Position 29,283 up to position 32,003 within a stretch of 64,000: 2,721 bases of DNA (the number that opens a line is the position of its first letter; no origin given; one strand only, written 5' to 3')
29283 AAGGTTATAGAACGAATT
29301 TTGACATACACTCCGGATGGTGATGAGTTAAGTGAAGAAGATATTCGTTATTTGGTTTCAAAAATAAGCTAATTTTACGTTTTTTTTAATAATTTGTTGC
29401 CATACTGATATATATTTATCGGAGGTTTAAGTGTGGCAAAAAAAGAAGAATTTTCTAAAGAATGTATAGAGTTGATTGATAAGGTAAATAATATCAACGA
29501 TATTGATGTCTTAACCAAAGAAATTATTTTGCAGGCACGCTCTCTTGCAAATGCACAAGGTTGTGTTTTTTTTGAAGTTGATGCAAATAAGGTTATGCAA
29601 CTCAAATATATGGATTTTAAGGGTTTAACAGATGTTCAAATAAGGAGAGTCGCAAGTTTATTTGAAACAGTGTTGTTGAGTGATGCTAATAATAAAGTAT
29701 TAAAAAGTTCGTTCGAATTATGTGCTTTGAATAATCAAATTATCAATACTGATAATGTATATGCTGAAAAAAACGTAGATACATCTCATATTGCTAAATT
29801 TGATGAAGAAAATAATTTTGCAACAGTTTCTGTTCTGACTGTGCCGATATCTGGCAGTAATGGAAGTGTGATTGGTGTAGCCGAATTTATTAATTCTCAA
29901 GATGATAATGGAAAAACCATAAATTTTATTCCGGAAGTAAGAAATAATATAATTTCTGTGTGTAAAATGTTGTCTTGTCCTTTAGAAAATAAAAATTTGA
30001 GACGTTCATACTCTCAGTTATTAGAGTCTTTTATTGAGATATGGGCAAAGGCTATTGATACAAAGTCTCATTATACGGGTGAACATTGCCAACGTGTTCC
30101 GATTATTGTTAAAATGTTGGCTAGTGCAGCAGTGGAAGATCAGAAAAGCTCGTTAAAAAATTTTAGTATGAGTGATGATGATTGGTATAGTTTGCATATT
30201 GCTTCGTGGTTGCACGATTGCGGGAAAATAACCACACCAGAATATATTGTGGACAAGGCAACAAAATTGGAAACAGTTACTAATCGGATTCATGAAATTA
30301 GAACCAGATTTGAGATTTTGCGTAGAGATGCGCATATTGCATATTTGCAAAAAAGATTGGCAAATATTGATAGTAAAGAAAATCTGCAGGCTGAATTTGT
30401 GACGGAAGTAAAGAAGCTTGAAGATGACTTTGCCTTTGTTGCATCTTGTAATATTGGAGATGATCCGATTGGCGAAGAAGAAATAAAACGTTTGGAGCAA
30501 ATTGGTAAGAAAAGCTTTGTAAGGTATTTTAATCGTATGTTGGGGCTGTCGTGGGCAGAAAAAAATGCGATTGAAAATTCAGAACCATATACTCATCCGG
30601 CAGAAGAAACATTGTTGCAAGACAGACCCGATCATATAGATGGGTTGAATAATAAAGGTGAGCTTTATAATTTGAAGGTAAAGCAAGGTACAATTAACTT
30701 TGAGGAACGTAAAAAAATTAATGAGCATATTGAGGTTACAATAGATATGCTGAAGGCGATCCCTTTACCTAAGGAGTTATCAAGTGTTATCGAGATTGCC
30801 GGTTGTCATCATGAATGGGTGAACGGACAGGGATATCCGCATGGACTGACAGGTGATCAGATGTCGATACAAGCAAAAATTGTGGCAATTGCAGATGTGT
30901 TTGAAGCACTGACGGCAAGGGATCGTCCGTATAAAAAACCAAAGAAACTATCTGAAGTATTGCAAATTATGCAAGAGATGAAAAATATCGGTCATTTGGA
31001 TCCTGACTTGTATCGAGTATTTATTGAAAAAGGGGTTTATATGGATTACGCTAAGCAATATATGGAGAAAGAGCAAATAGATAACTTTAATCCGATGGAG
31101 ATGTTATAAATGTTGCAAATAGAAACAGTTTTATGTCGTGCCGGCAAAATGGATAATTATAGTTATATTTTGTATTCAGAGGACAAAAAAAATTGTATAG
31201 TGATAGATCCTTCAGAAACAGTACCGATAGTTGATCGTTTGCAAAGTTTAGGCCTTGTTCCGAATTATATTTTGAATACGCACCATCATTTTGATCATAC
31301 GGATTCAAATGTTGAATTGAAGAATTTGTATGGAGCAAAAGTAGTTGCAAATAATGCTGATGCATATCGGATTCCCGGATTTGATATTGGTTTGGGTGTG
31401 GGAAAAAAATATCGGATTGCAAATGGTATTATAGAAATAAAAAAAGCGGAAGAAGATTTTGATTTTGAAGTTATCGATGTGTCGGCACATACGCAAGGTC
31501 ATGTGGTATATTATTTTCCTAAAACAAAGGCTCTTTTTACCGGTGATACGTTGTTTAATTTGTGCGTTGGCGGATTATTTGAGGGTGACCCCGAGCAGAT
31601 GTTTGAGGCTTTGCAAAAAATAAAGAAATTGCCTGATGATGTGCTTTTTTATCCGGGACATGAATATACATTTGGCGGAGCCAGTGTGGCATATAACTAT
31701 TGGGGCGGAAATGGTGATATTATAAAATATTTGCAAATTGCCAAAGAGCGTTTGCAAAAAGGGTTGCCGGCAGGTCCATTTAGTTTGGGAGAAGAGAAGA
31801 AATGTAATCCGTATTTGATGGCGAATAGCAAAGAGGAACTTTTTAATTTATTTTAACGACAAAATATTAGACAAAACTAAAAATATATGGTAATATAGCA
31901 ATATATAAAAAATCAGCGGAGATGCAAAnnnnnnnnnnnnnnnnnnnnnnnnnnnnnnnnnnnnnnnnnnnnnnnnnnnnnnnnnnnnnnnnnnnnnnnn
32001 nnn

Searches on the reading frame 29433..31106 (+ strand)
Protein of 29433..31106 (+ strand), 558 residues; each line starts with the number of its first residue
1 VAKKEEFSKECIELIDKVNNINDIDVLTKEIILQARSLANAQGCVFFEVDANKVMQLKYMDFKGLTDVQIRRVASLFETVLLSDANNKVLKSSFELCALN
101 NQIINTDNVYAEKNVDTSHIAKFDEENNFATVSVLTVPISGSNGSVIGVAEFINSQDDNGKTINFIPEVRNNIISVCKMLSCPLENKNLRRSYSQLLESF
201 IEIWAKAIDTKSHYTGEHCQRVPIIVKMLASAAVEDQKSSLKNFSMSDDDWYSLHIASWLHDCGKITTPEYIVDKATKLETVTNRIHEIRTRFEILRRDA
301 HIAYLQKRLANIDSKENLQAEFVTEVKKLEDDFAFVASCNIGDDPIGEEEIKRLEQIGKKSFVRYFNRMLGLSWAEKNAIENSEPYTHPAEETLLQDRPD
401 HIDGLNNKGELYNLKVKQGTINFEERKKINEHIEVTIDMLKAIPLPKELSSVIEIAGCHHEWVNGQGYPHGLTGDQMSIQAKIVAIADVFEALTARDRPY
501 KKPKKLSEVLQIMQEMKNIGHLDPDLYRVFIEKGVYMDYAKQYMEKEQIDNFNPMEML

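Call 39: search_protein_families(library=ncbifam, proteins=[window:29433-31106:+], max_evalue=1e-10)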
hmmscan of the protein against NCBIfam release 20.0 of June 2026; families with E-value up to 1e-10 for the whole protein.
window:29433-31106:+ (558 aa): 1 family
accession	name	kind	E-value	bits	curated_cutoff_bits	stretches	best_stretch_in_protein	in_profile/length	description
NF053512.1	nitric_RR_NosR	exception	8.4e-14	51.4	400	0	417-533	242-353/422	response regulator c-di-GMP phosphodiesterase, NosR family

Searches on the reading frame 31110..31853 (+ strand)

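Call 40: search_protein_families(library=ncbifam, proteins=[window:31110-31853:+], max_evalue=1e-10)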
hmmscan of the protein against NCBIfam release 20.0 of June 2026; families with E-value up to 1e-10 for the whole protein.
window:31110-31853:+ (248 aa): 3 families
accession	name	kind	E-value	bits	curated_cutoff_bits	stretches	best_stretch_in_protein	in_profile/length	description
TIGR03413.1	GSH_gloB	equivalog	3.2e-56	190.5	200.8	1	14-242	8-222/248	hydroxyacylglutathione hydrolase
NF007597.0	PRK10241.1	equivalog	1.2e-32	113.2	421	1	15-240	11-221/251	hydroxyacylglutathione hydrolase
NF041804.1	MBL_fold_SolJ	exception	5.4e-12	45.4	350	1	4-188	6-182/224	solanimycin biosynthesis MBL-fold hydrolase SolJ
